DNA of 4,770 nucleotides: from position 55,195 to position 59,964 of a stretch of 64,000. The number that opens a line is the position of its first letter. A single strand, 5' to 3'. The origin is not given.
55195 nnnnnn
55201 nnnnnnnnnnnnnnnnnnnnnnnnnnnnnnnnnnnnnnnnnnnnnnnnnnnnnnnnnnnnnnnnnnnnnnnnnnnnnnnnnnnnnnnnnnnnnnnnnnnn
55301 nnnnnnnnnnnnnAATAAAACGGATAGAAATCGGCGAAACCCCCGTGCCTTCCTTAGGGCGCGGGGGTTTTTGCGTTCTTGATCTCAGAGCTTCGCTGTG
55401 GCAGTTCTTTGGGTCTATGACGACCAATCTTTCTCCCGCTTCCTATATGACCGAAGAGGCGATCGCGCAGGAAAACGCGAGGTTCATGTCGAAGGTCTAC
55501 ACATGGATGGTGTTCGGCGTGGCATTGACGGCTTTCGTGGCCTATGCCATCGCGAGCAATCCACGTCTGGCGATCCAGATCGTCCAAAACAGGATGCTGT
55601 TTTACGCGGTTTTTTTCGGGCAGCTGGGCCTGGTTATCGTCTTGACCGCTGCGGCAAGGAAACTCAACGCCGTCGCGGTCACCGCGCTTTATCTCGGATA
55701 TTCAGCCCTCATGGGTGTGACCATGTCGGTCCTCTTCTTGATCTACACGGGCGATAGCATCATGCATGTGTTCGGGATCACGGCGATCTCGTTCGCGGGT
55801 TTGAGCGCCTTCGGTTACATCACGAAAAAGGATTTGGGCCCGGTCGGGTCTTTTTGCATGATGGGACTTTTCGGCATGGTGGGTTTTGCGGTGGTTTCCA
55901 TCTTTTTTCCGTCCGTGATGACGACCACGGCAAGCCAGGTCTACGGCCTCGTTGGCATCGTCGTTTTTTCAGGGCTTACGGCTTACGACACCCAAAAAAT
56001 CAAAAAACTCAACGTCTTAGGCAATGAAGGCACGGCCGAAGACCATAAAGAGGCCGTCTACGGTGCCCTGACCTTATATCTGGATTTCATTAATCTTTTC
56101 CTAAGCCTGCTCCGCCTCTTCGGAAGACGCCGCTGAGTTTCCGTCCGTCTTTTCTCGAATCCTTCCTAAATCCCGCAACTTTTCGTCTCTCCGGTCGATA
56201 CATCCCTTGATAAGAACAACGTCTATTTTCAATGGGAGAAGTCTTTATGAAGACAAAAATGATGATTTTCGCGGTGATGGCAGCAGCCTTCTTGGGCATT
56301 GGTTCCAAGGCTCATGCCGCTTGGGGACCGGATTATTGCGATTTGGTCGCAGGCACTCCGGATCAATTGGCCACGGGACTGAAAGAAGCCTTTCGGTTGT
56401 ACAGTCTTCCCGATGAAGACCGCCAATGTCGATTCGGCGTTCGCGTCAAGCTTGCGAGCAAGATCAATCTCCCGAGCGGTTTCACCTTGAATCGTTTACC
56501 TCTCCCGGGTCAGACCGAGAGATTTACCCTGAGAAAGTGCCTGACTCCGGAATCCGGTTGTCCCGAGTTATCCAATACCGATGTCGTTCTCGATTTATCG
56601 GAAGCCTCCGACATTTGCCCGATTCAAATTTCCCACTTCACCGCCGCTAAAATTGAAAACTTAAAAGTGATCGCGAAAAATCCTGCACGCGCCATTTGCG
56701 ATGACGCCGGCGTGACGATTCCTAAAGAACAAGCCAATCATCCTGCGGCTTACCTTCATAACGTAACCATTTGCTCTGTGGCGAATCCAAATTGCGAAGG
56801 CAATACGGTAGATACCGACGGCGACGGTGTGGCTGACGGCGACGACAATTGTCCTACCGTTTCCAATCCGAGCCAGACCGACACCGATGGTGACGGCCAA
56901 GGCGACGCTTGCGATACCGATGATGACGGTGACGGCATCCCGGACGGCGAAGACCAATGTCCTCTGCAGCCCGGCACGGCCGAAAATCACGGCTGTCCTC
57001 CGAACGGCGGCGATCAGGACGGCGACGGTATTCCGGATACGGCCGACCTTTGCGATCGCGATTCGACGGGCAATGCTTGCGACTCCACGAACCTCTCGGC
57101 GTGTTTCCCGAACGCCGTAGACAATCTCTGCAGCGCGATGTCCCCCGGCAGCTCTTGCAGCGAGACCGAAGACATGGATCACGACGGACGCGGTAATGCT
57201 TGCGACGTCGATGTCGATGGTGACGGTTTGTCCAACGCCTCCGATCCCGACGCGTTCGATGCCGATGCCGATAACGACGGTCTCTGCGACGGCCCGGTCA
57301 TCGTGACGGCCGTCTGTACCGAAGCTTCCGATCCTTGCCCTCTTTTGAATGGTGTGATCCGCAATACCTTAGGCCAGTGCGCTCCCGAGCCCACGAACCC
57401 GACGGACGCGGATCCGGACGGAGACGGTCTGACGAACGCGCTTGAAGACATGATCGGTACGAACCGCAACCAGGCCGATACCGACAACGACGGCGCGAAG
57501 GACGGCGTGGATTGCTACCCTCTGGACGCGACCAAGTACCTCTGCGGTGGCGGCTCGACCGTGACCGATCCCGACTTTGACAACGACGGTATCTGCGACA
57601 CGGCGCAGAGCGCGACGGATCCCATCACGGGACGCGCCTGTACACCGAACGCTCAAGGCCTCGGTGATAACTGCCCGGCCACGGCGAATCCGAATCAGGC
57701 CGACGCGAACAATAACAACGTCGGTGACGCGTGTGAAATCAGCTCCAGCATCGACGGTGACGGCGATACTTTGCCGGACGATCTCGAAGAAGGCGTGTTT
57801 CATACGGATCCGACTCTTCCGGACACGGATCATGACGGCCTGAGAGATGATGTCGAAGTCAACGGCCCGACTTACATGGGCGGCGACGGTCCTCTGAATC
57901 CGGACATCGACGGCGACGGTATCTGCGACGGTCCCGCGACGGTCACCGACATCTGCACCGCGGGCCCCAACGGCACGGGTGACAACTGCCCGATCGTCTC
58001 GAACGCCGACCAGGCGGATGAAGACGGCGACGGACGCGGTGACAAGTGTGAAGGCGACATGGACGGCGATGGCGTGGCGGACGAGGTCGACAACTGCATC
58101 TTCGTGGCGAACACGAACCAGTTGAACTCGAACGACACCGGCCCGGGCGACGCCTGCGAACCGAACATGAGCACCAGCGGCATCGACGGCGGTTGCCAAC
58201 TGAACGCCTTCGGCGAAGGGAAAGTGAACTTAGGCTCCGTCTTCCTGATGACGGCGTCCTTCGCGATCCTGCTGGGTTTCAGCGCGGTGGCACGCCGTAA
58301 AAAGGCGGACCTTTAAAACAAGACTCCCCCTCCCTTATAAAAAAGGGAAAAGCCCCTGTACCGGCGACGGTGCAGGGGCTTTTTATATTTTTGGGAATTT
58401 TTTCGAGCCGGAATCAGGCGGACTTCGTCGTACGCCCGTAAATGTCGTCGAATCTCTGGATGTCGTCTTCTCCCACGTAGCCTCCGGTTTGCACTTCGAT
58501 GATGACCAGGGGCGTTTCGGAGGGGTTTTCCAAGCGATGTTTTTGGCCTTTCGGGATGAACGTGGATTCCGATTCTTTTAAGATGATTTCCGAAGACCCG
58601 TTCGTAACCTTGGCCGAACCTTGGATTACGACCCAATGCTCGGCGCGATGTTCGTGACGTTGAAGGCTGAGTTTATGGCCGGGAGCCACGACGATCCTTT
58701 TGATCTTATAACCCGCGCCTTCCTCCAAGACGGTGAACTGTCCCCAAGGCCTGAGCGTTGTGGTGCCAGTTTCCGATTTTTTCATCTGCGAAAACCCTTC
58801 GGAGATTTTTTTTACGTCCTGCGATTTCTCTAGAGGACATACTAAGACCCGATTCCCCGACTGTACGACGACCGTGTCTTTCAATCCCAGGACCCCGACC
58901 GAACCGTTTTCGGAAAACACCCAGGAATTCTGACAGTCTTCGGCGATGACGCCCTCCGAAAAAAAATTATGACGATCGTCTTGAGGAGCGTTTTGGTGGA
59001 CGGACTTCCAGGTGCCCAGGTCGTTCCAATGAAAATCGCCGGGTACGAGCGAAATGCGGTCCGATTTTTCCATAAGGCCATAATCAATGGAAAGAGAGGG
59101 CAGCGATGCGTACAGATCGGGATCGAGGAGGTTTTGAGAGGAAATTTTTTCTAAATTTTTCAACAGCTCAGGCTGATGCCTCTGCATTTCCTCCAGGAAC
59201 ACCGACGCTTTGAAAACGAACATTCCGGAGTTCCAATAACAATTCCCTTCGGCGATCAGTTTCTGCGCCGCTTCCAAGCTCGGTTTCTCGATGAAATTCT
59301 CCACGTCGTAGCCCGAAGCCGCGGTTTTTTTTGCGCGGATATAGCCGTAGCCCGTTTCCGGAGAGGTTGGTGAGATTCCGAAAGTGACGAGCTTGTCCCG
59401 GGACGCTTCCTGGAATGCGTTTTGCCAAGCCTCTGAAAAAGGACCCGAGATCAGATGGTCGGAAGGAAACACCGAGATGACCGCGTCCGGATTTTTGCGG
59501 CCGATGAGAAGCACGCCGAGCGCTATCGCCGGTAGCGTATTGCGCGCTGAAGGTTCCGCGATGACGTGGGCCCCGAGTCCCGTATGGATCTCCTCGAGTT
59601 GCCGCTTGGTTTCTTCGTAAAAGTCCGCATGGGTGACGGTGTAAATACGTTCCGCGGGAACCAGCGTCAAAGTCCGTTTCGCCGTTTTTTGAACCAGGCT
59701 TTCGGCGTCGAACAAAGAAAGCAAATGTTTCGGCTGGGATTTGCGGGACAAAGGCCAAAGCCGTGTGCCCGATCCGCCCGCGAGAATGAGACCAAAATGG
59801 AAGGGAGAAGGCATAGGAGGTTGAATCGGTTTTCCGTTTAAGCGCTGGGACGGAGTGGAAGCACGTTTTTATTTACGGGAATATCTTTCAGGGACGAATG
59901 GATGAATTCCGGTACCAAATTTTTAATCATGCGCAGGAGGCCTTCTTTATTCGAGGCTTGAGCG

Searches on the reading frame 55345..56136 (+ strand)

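Call 3: search_protein_families(library=pfam, proteins=[window:55345-56136:+], max_evalue=0.1)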
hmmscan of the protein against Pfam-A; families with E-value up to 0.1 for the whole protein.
window:55345-56136:+ (263 aa): 2 families
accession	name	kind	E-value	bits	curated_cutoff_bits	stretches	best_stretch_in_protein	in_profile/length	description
PF01027.25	Bax1-I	-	3.7e-55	187.3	34.1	1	46-259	2-207/207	Inhibitor of apoptosis-promoting Bax1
PF09834.14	DUF2061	-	0.0082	17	23.1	1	48-80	1-33/52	Predicted membrane protein (DUF2061)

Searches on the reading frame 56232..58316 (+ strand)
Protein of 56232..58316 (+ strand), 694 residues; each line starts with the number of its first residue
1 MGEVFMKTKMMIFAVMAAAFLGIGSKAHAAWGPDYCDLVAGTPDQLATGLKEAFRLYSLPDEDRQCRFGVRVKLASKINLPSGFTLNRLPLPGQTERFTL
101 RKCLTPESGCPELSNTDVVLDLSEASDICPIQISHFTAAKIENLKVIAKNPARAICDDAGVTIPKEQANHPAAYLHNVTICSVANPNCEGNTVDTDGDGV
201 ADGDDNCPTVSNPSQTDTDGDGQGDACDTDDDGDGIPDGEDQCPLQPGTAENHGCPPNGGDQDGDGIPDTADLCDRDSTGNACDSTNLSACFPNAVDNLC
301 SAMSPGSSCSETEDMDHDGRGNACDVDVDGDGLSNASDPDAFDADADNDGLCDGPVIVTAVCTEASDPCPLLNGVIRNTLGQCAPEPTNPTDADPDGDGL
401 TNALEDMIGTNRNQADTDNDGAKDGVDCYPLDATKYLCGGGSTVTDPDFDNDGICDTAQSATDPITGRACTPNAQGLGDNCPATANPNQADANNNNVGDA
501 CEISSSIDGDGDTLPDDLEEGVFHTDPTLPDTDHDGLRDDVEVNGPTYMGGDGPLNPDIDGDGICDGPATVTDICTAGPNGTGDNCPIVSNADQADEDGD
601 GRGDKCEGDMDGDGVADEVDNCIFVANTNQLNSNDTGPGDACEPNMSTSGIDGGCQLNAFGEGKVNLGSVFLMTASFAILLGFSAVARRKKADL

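Call 21: search_protein_families(library=ncbifam, proteins=[window:56232-58316:+], max_evalue=0.00001)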
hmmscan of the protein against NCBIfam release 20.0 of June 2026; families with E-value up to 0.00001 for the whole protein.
window:56232-58316:+ (694 aa): 2 families
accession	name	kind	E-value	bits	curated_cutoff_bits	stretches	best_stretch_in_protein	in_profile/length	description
NF047638.1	throspo3_MtsC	equivalog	4.8e-38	131.2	350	2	193-298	124-243/428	cell-cell cohesion MYXO-CTERM protein MtsC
NF045500.1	Omp28_seleno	equivalog_domain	4.2e-07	29.7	200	1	180-231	260-311/377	Omp28-related selenoprotein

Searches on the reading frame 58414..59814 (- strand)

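Call 21: search_protein_families(library=ncbifam, proteins=[window:58414-59814:-], max_evalue=0.00001)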
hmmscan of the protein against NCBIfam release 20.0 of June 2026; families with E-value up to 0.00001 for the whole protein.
window:58414-59814:- (466 aa): 2 families
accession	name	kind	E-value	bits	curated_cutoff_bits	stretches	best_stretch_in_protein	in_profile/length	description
TIGR01479.1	GMP_PMI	equivalog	1.4e-141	472.5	372.95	1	9-461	4-467/467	mannose-1-phosphate guanylyltransferase/mannose-6-phosphate isomerase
NF012004.0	PRK15460.1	equivalog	3.6e-109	365.6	859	1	7-461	7-477/478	mannose-1-phosphate guanyltransferase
